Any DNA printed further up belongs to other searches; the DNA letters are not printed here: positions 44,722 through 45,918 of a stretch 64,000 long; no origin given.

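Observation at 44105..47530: ABC-2 exporter, TPR membrane protein and prepilin peptidase form one translationally coupled unit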

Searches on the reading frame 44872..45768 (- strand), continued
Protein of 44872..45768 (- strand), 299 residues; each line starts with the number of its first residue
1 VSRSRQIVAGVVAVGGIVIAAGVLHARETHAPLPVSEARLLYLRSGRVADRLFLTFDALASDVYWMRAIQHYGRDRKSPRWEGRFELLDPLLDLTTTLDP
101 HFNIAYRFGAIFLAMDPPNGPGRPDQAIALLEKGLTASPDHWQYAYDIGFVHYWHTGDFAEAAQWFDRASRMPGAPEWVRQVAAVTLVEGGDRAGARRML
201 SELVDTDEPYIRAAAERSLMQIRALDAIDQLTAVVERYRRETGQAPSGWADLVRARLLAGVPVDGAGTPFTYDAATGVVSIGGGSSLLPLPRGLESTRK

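Call 43: search_solved_structures(query=A1, max_evalue=1)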
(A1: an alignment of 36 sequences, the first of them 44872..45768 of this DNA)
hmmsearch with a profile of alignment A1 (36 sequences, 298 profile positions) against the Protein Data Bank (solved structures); distinct sequences matched with E-value up to 1: 60.
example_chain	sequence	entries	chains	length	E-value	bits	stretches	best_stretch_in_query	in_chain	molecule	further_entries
8bu0_A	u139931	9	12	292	2.5e-09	39.8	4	120-171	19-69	Consensus tetratricopeptide repeat protein | Crystal structure of an 8-repeat consensus TPR superhelix with Zinc. | Monomer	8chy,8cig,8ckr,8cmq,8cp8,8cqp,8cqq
6vbu_4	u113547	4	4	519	1.7e-07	33.8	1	121-168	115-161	Bardet-Biedl syndrome 4 protein homolog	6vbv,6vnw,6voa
6xt9_D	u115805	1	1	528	2.7e-07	33.1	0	121-168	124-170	Bardet-Biedl syndrome 4 protein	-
5lfl_A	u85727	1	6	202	2.2e-06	30.1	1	118-173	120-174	Magnetosome protein MamA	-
4xi0_A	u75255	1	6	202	5.3e-06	28.9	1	118-173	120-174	Magnetosome protein MamA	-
5lfm_A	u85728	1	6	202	6.9e-06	28.5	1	118-173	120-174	Magnetosome protein MamA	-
2fo7_A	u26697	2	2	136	2.1e-05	26.9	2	120-171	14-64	SYNTHETIC CONSENSUS TPR PROTEIN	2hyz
8ch0_A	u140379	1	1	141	2.5e-05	26.7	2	120-171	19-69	Consensus tetratricopeptide repeat protein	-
7obi_A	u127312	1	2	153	5.3e-05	25.6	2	120-182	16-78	CTPR-rv4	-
9fpz_B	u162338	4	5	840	0.00013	24.4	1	118-207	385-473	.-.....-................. 15, NatA auxiliary subunit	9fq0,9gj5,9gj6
6c95_A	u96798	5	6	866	0.00014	24.3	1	118-207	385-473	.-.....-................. 15, NatA auxiliary subunit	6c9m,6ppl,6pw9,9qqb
9f1b_DB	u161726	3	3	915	0.00016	24.1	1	118-207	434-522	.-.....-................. 15, NatA auxiliary subunit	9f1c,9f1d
2pl2_A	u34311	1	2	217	0.00069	21.9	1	113-208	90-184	Hypothetical conserved protein TTC0263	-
1na0_A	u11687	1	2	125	0.004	19.4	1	120-187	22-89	designed protein CTPR3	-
3ltj_A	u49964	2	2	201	0.0085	18.4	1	148-234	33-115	AlphaRep-4 | bA3-2: binder of A3 protein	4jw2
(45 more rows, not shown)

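Call 44: predict_structure(alignment_id=A1)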
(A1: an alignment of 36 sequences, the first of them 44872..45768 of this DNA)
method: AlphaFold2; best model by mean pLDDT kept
length: 299 residues; sequences in the alignment: 36
mean_pLDDT: 91.6   pTM: 0.81
mean pLDDT of the five models: 91.6, 91.6, 91.1, 90.7, 90.6
residues with pLDDT >= 90: 238; 70-90: 40; 50-70: 7; < 50: 14
segments of 3 or more residues with pLDDT < 50: 32-39, 294-299
pLDDT, mean of each block of 10 residues (from residue 1): 81 93 83 49 76 87 95 91 88 96 98 96 98 98 99 97 98 98 96 97 97 97 97 98 98 98 98 97 96 53
secondary structure, 60 per line:
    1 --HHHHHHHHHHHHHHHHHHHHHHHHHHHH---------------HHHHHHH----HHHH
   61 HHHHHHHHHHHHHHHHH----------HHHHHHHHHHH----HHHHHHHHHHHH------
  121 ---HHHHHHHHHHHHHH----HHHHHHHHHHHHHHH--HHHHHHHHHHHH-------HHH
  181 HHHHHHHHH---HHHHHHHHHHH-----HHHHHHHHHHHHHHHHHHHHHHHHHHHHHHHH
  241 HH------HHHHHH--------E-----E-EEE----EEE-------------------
elements in order: H3-30 H46-52 H57-77 H88-98 H103-114 H124-137 H142-156 H159-170 H178-189 H193-203 H209-242 H249-254 E271-273 E278-280

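Call 46: search_protein_families(library=pfam, alignment_id=A1, max_evalue=1)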
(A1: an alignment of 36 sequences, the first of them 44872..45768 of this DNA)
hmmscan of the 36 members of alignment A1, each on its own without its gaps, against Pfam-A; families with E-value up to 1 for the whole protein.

A. member 1, window:44872-45768:- (299 aa): 15 families
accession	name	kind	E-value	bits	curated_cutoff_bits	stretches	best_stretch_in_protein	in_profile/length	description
PF13432.12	TPR_16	-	6e-08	33.4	32.7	1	122-171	11-60/65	Tetratricopeptide repeat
PF14559.12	TPR_19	-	1.5e-07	32.1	25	2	122-171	5-53/68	Tetratricopeptide repeat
PF13428.12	TPR_14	-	6.6e-05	23.7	23.5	1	122-144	15-37/44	Tetratricopeptide repeat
PF13646.12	HEAT_2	-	7.6e-05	23.4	27.7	1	175-236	12-72/88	HEAT repeats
PF07719.23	TPR_2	-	0.00045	20.6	27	1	153-169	11-27/34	Tetratricopeptide repeat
PF07721.20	TPR_4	-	0.00059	20.6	27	1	152-168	10-26/26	Tetratricopeptide repeat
PF13424.12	TPR_12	-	0.0047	17.5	30.1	1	122-172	17-74/77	Tetratricopeptide repeat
PF14561.12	TPR_20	-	0.0096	16.7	25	1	167-241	13-84/90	Tetratricopeptide repeat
PF13181.12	TPR_8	-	0.01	16.4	25.7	0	122-141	15-34/34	Tetratricopeptide repeat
PF13176.12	TPR_7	-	0.028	14.9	27.9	0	153-171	9-27/36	Tetratricopeptide repeat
PF13174.12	TPR_6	-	0.047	14.8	26.3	0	184-205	7-28/33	Tetratricopeptide repeat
PF00515.34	TPR_1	-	0.062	13.6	27.8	0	122-141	15-34/34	Tetratricopeptide repeat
PF10604.15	Polyketide_cyc2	-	0.077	13.7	27.4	1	160-219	12-74/142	Polyketide cyclase / dehydrase and lipid transport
PF13374.12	TPR_10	-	0.18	12.3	27.5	0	153-169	12-28/42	Tetratricopeptide repeat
PF20308.4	TPR-S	-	0.2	12.7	27.6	0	158-240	1-84/102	Tetratricopeptide Repeats-Sensor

B. families by the number of members that match (of 36 scanned): 32 families (the first 25 are shown)
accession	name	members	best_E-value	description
PF13428.12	TPR_14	24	1.8e-05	Tetratricopeptide repeat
PF14559.12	TPR_19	13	1.5e-07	Tetratricopeptide repeat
PF13432.12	TPR_16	12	6e-08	Tetratricopeptide repeat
PF07719.23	TPR_2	9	0.00022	Tetratricopeptide repeat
PF13371.12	TPR_9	6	0.0035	Tetratricopeptide repeat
PF00515.34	TPR_1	5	0.0094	Tetratricopeptide repeat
PF13646.12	HEAT_2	4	7.6e-05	HEAT repeats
PF13414.12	TPR_11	4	0.0029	TPR repeat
PF13181.12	TPR_8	4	0.01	Tetratricopeptide repeat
PF08238.18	Sel1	4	0.014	Sel1 repeat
PF13431.12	TPR_17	3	1.2e-05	Tetratricopeptide repeat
PF13176.12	TPR_7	3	0.00028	Tetratricopeptide repeat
PF13374.12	TPR_10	3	0.014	Tetratricopeptide repeat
PF13174.12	TPR_6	3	0.017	Tetratricopeptide repeat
PF13424.12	TPR_12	2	0.00019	Tetratricopeptide repeat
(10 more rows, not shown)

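Call 48: list_cluster_members(proteins=[P0261, P0198, P0203, P0175, P0246, P0162, P0138, P0207, P0219, P0200])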
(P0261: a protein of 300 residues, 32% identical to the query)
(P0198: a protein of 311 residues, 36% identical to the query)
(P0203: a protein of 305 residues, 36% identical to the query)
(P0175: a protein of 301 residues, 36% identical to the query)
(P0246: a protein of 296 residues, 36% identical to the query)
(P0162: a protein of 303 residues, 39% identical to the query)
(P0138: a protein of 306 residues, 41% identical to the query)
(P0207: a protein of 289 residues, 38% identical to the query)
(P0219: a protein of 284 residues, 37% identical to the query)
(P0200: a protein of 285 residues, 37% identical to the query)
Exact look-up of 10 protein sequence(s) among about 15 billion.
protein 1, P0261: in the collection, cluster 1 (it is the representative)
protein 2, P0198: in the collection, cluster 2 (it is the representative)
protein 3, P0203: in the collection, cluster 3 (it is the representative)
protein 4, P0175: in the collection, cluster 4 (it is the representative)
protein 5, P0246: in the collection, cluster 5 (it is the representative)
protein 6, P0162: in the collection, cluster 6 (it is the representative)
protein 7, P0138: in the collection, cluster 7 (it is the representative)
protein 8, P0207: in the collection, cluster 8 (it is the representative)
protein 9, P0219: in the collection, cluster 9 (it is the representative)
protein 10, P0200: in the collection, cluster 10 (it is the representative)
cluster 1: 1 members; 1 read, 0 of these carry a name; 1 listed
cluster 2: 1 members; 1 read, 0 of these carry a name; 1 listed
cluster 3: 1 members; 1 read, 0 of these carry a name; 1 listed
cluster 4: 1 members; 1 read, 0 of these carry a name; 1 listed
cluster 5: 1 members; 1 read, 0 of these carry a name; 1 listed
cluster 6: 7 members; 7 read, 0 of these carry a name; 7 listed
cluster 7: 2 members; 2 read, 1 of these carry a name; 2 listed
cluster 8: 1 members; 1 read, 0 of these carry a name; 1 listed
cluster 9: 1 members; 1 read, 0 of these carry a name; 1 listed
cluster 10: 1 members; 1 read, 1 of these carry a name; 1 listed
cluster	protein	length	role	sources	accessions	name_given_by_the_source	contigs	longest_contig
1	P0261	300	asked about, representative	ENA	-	-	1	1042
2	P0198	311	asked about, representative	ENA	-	-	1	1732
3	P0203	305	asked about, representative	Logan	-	-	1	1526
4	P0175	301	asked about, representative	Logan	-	-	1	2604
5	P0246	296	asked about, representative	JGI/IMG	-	-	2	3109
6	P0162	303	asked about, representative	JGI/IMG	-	-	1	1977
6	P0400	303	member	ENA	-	-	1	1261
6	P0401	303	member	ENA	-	-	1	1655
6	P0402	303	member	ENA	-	-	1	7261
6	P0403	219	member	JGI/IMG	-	-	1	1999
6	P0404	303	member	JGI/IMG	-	-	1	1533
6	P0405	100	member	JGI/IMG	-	-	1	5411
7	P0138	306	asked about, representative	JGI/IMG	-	hypothetical protein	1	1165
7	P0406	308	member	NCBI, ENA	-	-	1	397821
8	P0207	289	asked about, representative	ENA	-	-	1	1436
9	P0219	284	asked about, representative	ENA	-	-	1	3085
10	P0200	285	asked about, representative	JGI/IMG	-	tetratricopeptide (TPR) repeat protein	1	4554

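Call 50: find_encoding_contigs(protein=P0406, flank=10000, max_places=1)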
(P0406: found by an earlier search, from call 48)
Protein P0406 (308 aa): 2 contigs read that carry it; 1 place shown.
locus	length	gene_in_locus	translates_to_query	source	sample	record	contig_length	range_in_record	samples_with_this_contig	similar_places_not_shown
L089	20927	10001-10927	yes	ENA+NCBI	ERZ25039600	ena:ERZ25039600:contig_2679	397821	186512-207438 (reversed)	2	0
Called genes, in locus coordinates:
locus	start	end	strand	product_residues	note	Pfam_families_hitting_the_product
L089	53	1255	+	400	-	PF28597:T2SSF_N, PF00482:T2SSF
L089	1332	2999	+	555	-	PF25323:6TM_PilS, PF00989:PAS, PF13188:PAS_8 (faint), PF08448:PAS_4 (faint), PF13426:PAS_9, PF00512:HisKA, PF02518:HATPase_c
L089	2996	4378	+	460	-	PF00072:Response_reg, PF00158:Sigma54_activat, PF14532:Sigma54_activ_2, PF00004:AAA (weak), PF07728:AAA_5 (weak), PF25601:AAA_lid_14, PF02954:HTH_8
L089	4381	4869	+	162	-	PF00581:Rhodanese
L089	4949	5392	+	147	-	PF07291:MauE, PF07681:DoxX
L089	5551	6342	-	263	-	PF06750:A24_N_bact, PF01478:Peptidase_A24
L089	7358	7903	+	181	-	PF07963:N_methyl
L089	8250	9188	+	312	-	PF00005:ABC_tran, PF13304:AAA_21 (faint)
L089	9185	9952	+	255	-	PF12679:ABC2_membrane_2, PF12730:ABC2_membrane_4 (weak)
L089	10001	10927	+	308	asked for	-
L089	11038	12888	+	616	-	PF00989:PAS, PF08448:PAS_4 (weak), PF13426:PAS_9 (weak), PF00512:HisKA, PF13581:HATPase_c_2 (weak), PF02518:HATPase_c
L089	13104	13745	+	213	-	PF07963:N_methyl (weak)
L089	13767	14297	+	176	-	-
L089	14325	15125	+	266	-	PF14341:PilX_N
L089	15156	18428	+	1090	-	PF13519:VWA_2 (faint), PF05567:T4P_PilY1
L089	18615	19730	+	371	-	PF21033:RMD1-3 (faint), PF24463:DUF7577 (weak), PF23914:TPR_CcmH_CycH (weak), PF14559:TPR_19 (weak), PF13432:TPR_16, PF14559:TPR_19 (weak), PF13424:TPR_12 (weak), PF13414:TPR_11 (weak), +10 more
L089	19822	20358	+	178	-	-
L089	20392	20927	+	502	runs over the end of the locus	PF00072:Response_reg, PF00158:Sigma54_activat, PF01078:Mg_chelatase (faint), PF14532:Sigma54_activ_2, PF07728:AAA_5 (faint), PF25601:AAA_lid_14, PF02954:HTH_8 (weak)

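Call 52: find_related_loci(query=A3, collection=metagenome_contigs, flank=10000)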
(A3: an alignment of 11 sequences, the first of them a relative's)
Query A3 (293 aa) in metagenome_contigs; peptide patterns used: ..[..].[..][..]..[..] (x = any residue, [..] = any of these).
600 stretches matched a pattern (row limit reached: there are more); 596 encode a relative of the query (tblastn E <= 1e-3); the best 80 are kept; 80 distinct loci.
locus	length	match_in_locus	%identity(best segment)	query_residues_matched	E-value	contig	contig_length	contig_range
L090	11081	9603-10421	79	19-291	6e-143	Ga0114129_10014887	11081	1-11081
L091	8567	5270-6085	78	15-286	4e-139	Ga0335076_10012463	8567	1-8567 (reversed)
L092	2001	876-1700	76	19-293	4e-144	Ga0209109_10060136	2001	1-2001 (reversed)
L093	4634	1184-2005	79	19-292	5e-136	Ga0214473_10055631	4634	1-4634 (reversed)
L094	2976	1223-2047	75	19-293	4e-138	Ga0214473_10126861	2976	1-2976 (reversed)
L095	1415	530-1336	75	18-286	1e-143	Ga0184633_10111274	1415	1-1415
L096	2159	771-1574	75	19-286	4e-139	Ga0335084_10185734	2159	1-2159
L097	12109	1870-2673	73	19-286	4e-129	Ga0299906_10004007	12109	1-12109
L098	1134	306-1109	72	19-286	2e-137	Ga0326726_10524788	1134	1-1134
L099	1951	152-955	72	19-286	7e-134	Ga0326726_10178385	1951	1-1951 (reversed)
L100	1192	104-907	70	19-286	5e-136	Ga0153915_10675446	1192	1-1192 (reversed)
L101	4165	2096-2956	67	6-292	5e-126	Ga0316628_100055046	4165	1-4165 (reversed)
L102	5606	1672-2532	67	6-292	2e-124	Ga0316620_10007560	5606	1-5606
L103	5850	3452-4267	69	15-286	4e-124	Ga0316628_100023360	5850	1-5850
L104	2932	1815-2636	70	19-292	8e-128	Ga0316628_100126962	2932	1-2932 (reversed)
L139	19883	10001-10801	62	20-286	4e-105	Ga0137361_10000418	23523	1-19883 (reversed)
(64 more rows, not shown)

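Call 69: search_protein_families(library=pfam, proteins=[L139:10792-11355:+, L139:11615-13360:+, L139:11100-13751:+, L139:13669-14640:-, L139:6969-7499:+, L139:7667-8197:+, L139:9929-10807:+], max_evalue=0.001)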
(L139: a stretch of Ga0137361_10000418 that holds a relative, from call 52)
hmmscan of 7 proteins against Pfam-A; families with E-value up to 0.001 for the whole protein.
L139:10792-11355:+ (187 aa): 2 families
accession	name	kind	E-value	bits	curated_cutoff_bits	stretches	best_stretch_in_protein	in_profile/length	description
PF08534.16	Redoxin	-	8.8e-09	35.7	26.6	1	57-163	2-123/148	Redoxin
PF00578.27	AhpC-TSA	-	1.2e-06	28.9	26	1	57-156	1-103/124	AhpC/TSA family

L139:11615-13360:+ (581 aa): 0 families

L139:11100-13751:+ (883 aa): 1 family
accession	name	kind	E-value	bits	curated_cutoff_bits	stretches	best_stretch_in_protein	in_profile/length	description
PF09586.16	YfhO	-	4.5e-10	39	28.5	1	783-847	770-835/835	Bacterial membrane protein YfhO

L139:13669-14640:- (323 aa): 0 families

L139:6969-7499:+ (176 aa): 0 families

L139:7667-8197:+ (176 aa): 1 family
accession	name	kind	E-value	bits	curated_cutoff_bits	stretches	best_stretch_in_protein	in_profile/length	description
PF07963.17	N_methyl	-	1.4e-08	34.4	21.2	1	10-34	3-27/27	Prokaryotic N-terminal methylation motif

L139:9929-10807:+ (292 aa): 0 families

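Call 78: search_protein_families(library=ncbifam, proteins=[L089:10001-10924:+, L084:10001-10933:+], max_evalue=0.01)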
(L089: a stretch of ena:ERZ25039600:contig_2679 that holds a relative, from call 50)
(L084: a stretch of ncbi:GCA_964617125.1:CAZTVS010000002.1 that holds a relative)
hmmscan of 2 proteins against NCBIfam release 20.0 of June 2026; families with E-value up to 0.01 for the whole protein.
L089:10001-10924:+ (308 aa): 0 families

L084:10001-10933:+ (311 aa): 1 family
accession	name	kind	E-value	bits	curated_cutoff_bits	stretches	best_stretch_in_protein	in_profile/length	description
NF047371.1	FlcA_CTERM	equivalog_domain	0.00043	18.9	300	1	117-217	452-551/646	periplasmic flagellar collar protein FlcA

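Call 79: find_encoding_contigs(protein=P0402, flank=10000, max_places=1)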
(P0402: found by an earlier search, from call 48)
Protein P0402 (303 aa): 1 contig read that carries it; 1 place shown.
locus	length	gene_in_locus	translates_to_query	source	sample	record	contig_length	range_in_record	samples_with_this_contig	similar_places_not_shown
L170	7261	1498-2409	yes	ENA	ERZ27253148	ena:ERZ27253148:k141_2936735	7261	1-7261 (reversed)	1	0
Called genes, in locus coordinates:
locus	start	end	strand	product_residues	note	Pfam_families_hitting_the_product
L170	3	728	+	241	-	?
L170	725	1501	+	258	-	PF12679:ABC2_membrane_2, PF12698:ABC2_membrane_3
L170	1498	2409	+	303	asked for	-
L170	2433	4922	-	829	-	PF01433:Peptidase_M1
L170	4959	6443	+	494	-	PF07719:TPR_2 (faint), PF14559:TPR_19 (faint), PF13485:Peptidase_MA_2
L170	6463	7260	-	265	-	?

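Call 80: find_encoding_contigs(protein=P0001, flank=10000, max_places=1)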
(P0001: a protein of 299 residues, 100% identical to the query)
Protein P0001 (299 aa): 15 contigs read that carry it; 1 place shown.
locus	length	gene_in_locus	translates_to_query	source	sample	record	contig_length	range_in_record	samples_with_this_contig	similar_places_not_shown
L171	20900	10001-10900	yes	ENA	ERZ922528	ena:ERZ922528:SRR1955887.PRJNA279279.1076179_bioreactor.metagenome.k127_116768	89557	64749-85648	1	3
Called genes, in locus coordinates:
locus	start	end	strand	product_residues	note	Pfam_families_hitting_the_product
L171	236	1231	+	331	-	PF13729:TraF_2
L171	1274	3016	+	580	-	PF05157:MshEN, PF00437:T2SSE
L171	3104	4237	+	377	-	PF00437:T2SSE, PF13191:AAA_16 (weak), PF25199:nSTAND_NTPase5 (faint), PF13401:AAA_22 (faint)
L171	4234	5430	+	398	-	PF28597:T2SSF_N, PF00482:T2SSF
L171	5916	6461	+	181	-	PF07963:N_methyl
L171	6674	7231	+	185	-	PF07963:N_methyl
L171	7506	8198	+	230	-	PF13462:Thioredoxin_4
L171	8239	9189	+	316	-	PF00005:ABC_tran, PF13304:AAA_21 (faint)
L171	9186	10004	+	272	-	PF12679:ABC2_membrane_2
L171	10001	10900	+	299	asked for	PF13432:TPR_16, PF14559:TPR_19 (faint)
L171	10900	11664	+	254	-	PF06750:A24_N_bact, PF01478:Peptidase_A24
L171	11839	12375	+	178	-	PF07963:N_methyl (weak)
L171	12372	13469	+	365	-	-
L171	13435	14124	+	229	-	-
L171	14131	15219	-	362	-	PF13685:Fe-ADH_2, PF01761:DHQ_synthase, PF24621:DHQS_C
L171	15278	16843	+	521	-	PF00890:FAD_binding_2, PF01266:DAO, PF07992:Pyr_redox_2 (faint), PF02910:Succ_DH_flav_C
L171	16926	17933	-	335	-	PF13646:HEAT_2 (faint)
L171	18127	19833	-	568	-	PF00801:PKD (weak), PF17963:Big_9, PF18911:PKD_4 (weak), PF22352:K319L-like_PKD (faint), PF00691:OmpA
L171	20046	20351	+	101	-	PF02416:TatA_B_E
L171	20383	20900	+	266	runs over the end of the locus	PF00902:TatC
